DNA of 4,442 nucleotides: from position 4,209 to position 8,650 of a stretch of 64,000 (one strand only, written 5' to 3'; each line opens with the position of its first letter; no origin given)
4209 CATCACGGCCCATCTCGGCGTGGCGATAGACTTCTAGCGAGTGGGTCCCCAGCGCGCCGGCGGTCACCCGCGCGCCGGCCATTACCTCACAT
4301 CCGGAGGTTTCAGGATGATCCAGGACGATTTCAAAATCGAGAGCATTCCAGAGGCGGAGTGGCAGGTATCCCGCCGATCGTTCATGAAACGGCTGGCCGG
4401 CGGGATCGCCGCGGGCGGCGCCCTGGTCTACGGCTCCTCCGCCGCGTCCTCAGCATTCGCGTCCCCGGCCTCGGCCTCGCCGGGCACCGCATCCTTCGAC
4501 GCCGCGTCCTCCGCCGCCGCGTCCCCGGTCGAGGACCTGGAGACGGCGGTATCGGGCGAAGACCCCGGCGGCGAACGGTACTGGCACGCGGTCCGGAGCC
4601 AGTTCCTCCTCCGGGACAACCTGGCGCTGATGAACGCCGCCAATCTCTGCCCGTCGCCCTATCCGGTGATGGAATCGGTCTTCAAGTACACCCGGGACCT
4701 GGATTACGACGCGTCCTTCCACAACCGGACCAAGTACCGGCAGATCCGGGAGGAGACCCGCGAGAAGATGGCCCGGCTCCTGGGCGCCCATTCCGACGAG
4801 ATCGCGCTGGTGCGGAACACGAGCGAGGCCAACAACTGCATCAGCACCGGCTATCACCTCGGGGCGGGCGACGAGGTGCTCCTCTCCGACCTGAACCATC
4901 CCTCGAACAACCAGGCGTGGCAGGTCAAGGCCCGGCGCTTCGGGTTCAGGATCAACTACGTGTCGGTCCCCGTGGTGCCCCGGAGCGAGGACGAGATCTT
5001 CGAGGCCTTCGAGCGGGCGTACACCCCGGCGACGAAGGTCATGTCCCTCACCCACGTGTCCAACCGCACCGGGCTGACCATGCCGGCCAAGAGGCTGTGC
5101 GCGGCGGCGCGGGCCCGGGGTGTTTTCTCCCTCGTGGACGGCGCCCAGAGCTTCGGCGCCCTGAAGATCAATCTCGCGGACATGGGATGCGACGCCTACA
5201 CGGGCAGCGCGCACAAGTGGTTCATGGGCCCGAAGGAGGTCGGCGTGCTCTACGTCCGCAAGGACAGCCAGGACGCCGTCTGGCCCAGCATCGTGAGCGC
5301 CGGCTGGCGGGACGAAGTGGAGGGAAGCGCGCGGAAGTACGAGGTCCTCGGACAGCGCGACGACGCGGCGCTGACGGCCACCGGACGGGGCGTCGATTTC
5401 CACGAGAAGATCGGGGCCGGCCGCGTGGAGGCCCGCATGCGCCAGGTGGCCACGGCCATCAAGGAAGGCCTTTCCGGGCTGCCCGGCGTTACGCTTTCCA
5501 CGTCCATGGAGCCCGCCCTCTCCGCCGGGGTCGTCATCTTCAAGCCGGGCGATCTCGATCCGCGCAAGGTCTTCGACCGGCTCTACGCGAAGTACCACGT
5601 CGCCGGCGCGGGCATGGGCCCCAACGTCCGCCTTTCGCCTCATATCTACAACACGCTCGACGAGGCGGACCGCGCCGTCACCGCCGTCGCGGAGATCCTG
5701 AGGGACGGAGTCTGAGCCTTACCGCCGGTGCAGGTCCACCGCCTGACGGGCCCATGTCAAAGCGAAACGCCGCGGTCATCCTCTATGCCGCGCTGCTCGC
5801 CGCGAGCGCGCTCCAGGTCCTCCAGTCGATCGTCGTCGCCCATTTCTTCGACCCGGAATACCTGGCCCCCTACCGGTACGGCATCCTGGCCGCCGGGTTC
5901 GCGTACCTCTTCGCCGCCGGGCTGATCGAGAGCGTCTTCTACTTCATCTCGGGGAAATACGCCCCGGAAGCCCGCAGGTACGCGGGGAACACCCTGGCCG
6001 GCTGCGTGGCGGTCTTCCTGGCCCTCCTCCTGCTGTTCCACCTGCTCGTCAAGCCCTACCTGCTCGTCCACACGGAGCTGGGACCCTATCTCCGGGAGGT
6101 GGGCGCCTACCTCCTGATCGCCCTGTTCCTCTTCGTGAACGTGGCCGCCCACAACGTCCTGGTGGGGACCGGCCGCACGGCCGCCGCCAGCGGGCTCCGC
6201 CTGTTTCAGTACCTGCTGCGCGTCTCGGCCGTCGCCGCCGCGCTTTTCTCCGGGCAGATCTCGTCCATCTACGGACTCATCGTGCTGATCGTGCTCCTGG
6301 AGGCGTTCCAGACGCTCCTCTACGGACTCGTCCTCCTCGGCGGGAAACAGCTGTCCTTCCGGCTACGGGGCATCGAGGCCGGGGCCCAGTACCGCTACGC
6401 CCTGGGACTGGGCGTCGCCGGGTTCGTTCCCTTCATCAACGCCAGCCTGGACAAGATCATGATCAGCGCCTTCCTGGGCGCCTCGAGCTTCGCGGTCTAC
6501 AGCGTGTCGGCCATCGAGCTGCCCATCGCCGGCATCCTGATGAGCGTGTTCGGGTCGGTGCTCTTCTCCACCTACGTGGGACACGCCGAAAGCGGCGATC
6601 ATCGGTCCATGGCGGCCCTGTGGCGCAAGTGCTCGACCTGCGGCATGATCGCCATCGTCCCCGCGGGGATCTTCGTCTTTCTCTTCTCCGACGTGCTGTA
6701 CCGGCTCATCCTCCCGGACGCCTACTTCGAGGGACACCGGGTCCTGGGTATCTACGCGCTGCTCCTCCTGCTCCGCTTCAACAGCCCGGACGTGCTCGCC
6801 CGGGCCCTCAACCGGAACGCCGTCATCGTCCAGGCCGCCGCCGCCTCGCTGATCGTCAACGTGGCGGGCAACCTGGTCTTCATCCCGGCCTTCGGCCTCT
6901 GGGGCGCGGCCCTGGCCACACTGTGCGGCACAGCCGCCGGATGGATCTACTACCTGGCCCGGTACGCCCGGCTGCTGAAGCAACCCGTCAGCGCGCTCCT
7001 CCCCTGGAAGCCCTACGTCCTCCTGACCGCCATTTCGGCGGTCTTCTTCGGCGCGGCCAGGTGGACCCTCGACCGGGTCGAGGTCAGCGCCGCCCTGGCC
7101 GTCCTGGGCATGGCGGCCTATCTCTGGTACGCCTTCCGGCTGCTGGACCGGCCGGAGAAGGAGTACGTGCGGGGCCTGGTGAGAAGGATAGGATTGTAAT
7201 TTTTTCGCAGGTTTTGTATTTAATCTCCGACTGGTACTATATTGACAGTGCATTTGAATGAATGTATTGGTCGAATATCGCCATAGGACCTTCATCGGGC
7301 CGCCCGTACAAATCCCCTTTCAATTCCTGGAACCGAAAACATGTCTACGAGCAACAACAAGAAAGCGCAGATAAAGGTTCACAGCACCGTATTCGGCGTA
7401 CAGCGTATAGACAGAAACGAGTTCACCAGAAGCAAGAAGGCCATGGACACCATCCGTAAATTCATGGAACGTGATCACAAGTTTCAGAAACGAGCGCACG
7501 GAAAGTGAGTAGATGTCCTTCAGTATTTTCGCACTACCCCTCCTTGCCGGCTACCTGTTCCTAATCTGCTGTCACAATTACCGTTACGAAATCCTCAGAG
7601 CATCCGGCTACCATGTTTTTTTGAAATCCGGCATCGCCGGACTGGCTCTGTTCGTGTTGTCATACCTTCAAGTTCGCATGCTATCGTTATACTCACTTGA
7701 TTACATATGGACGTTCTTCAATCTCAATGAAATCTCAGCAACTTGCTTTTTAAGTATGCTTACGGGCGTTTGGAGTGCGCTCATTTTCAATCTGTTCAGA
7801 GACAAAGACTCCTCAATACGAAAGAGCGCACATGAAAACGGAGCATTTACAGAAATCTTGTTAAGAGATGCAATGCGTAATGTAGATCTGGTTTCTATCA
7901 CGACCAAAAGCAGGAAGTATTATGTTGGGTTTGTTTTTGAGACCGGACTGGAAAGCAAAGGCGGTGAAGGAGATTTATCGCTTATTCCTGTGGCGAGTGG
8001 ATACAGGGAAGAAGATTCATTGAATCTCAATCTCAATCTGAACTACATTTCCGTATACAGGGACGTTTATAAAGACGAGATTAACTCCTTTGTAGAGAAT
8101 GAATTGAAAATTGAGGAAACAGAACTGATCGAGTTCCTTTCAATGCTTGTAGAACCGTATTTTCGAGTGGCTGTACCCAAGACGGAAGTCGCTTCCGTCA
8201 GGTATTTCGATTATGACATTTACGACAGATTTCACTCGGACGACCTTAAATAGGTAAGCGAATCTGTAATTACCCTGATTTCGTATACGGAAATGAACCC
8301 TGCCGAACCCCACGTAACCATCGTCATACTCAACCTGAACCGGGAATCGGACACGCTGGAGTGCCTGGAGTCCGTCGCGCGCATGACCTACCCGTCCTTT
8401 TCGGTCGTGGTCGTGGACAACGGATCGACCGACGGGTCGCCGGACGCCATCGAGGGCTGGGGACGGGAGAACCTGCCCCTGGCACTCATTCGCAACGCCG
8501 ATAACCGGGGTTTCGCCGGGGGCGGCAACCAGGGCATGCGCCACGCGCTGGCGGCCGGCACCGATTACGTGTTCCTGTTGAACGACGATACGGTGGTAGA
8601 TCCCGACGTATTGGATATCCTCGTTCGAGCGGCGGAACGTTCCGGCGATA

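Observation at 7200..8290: AT-rich ~1.1-kb insertion carrying a 56-aa basic ORF and a 3-TM orphan protein inside the glycosylation cluster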

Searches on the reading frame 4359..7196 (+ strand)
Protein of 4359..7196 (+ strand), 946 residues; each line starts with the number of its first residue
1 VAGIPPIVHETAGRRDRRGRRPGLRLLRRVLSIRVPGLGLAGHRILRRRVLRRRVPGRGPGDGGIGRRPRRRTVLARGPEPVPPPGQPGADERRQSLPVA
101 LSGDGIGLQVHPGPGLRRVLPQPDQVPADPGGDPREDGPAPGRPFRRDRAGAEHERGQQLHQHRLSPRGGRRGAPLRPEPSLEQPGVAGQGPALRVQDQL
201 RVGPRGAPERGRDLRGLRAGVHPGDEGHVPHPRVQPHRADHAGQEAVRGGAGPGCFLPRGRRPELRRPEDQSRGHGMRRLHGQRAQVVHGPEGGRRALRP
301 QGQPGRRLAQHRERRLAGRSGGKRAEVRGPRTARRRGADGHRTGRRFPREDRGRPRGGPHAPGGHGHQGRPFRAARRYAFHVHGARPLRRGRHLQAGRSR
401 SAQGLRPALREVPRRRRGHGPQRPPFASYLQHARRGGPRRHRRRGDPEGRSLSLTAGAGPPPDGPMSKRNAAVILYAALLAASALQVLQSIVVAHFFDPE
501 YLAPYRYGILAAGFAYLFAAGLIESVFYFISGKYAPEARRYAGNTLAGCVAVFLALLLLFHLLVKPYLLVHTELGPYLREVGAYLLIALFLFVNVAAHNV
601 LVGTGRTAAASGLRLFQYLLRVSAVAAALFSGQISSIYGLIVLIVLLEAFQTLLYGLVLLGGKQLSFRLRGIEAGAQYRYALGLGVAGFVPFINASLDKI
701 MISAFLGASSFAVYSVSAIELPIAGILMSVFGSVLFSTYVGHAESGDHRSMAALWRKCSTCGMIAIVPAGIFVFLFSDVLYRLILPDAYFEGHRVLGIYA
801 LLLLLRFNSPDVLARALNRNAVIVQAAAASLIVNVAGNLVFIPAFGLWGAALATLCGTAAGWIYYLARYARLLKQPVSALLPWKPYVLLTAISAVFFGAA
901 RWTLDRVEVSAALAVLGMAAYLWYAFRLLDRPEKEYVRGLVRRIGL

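Call 7: search_protein_families(library=pfam, proteins=[window:4359-7196:+], max_evalue=1)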
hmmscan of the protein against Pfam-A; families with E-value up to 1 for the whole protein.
window:4359-7196:+ (946 aa): 2 families
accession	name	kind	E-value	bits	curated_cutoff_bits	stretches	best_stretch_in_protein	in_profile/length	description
PF03023.19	MurJ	-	0.0024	17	27.4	1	619-897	136-424/451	Lipid II flippase MurJ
PF24166.1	DUF7410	-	0.27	11.6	27.5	0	369-382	5-18/22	Domain of unknown function (DUF7410)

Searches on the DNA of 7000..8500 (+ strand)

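Call 64: search_dna_similar(query=L004:4825-5846:+, collection=ecoli_genomes, mode=distant, max_rows=12, rows=spread)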
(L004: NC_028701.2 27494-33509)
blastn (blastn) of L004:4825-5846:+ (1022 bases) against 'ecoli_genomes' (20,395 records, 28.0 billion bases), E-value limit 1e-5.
Records with a match: 60; places in all: 61; records where one place covers at least 80% of the query: 0.
Genomes with a match: 60 of 5426; with a place that covers at least 80% of the query: 0. Places per genome that has any: lowest 1, median 1, highest 2. On chromosomes: 61 places; on plasmids: 0.
Best place of each record, by identity: 60-80% 60.
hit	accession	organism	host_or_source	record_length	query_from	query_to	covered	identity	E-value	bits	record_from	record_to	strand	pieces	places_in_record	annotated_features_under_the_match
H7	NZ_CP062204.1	Escherichia coli strain C311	Cow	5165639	176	762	29%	69.6%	1e-6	130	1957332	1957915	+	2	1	hypothetical protein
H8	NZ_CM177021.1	Escherichia coli strain RMDEC332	Homo sapiens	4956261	603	762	16%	68.8%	1e-6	64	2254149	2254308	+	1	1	hypothetical protein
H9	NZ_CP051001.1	Escherichia coli O157:H16 str. 98-3133 strain 98-3133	missing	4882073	205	305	10%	77.2%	5e-11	80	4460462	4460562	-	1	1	hypothetical protein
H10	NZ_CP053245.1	Escherichia coli strain SCU-485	Homo sapiens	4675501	205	305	10%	77.2%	5e-11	80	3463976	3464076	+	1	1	hypothetical protein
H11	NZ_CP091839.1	Escherichia coli strain SWYHX138.261ft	Equus ferus caballus (Thoroughbred)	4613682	205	305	10%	77.2%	5e-11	80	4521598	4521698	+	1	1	hypothetical protein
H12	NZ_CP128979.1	Escherichia coli strain TUM1881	missing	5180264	205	305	10%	77.2%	5e-11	80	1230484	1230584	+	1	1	hypothetical protein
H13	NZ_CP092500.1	Escherichia coli strain A30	Horse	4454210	205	305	10%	77.2%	5e-11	80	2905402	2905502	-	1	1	hypothetical protein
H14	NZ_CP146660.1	Escherichia coli strain MS 57-2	Homo sapiens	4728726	205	305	10%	77.2%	5e-11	80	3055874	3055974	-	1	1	hypothetical protein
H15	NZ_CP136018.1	Escherichia coli strain GDSC2239PM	vegetable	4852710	205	305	10%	77.2%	5e-11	80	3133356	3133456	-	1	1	hypothetical protein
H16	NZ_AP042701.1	Escherichia coli strain OkiPb01716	bovine feces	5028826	205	305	10%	77.2%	5e-11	80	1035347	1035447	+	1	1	hypothetical protein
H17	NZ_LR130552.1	Escherichia coli strain MS14386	Homo sapiens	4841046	205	305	10%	77.2%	5e-11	80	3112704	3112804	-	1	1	hypothetical protein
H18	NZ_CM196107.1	Escherichia coli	urban waste bin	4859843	205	304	10%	75.0%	9e-8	69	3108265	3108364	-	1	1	DUF2207 domain-containing protein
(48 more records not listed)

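Call 66: get_annotated_region(hit=H7, flank=6000)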
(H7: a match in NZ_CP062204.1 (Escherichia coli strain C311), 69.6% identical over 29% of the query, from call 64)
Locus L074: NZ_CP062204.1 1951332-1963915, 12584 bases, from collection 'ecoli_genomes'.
description: Escherichia coli strain C311 chromosome, complete genome
organism: Escherichia coli strain C311 (NCBI taxid 562)
replicon: chromosome; assembly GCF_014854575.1
host: Cow; source: -; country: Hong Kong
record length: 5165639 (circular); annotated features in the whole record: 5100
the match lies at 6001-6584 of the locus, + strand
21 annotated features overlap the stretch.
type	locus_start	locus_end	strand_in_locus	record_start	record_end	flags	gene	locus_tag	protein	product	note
CDS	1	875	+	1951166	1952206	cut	-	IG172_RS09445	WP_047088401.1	pyocin large subunit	-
CDS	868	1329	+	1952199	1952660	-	-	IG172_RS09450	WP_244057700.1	replication protein P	-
CDS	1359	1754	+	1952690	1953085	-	-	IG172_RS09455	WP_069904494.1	DUF977 family protein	-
CDS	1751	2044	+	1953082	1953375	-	-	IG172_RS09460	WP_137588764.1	DUF4406 domain-containing protein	-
CDS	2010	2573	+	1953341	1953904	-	-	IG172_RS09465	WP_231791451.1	hypothetical protein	-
CDS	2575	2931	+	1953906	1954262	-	-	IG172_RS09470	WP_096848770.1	hypothetical protein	-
CDS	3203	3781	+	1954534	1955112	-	-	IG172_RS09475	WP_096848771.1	sce7726 family protein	-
CDS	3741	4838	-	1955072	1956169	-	-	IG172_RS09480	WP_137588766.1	beta family protein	-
CDS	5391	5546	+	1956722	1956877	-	hokD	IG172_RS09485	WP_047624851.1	type I toxin-antitoxin system toxin HokD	-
CDS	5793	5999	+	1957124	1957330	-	-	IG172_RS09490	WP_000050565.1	hypothetical protein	-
CDS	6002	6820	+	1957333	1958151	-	-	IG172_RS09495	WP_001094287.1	hypothetical protein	-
CDS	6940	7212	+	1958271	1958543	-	-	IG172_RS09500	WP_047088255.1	hypothetical protein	-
CDS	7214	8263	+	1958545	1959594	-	-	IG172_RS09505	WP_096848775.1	DUF968 domain-containing protein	-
CDS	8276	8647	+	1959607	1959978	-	-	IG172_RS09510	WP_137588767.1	RusA family crossover junction endodeoxyribonuclease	-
CDS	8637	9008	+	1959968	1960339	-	-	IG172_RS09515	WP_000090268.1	antiterminator Q family protein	-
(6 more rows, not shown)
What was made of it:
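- It lies next to hokD in one prophage (call 66).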

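Call 67: get_annotated_region(hit=H9, flank=6000)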
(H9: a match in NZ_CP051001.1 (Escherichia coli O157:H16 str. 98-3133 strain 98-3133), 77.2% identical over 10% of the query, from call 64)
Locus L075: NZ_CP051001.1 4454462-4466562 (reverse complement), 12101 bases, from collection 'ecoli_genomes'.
description: Escherichia coli O157:H16 str. 98-3133 chromosome, complete genome
organism: Escherichia coli O157:H16 str. 98-3133 strain 98-3133 (NCBI taxid 1446608)
replicon: chromosome; assembly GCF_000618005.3
host: missing; source: missing; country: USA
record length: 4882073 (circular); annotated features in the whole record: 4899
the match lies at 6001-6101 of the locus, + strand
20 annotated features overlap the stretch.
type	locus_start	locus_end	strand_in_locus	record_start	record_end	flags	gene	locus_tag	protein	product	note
CDS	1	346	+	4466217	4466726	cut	-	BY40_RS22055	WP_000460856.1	phage regulatory CII family protein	-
CDS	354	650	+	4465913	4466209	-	-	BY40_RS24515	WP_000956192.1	phage filamentation protein Fil family protein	-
CDS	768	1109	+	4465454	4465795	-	-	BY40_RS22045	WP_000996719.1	DUF5347 domain-containing protein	-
CDS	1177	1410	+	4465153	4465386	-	-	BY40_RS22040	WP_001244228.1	DUF2732 family protein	-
CDS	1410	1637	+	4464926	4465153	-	-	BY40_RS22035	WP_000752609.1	TraR/DksA family transcriptional regulator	-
CDS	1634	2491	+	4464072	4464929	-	-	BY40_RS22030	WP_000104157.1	DNA adenine methylase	-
CDS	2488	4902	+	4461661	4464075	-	-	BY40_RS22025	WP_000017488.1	replication endonuclease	-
CDS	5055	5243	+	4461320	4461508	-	-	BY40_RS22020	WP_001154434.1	hypothetical protein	-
CDS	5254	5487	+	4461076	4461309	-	-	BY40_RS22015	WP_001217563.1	DinI-like family protein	-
CDS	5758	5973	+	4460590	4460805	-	-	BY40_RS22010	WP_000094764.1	hypothetical protein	-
CDS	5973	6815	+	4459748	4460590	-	-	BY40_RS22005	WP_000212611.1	hypothetical protein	-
CDS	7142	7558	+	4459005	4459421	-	-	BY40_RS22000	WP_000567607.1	hypothetical protein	-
CDS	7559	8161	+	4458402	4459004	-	-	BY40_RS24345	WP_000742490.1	toll/interleukin-1 receptor domain-containing protein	-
CDS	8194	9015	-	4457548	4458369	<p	-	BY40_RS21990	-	phage portal protein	incomplete; partial in the middle of a contig; missing N-terminus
CDS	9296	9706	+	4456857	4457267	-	-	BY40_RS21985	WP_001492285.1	gp53-like domain-containing protein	-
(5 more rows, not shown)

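Call 106: search_rna_families(source=window, start=7000, end=8500, threshold=evalue, max_evalue=1)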
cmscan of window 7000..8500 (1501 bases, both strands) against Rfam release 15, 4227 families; matches with E-value up to 1: 1.
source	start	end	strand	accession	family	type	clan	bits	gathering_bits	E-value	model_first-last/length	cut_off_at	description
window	7920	8037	-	RF02042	HOTTIP_3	Gene; lncRNA;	-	13.5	50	0.12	1-353/353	no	HOXA transcript at the distal tip, conserved region 3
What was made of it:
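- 7200..7340 (+): AT-rich leader (GC 0.43) upstream of the small ORF. It contains TTGACA at 7242-7247 and is a possible cassette-borne promoter region. No Rfam family matches (call 106).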

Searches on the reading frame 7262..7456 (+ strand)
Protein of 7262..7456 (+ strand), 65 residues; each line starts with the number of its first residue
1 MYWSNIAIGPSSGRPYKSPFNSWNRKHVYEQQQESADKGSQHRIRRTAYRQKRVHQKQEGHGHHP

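Call 7: search_protein_families(library=pfam, proteins=[window:7262-7456:+], max_evalue=1)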
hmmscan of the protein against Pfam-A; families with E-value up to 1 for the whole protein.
window:7262-7456:+ (65 aa): 1 family
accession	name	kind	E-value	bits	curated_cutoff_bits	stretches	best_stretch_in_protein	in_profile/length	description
PF06251.17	Caps_syn_GfcC_C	-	0.18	12.4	20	1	11-31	36-56/90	Capsule biosynthesis GfcC C-terminal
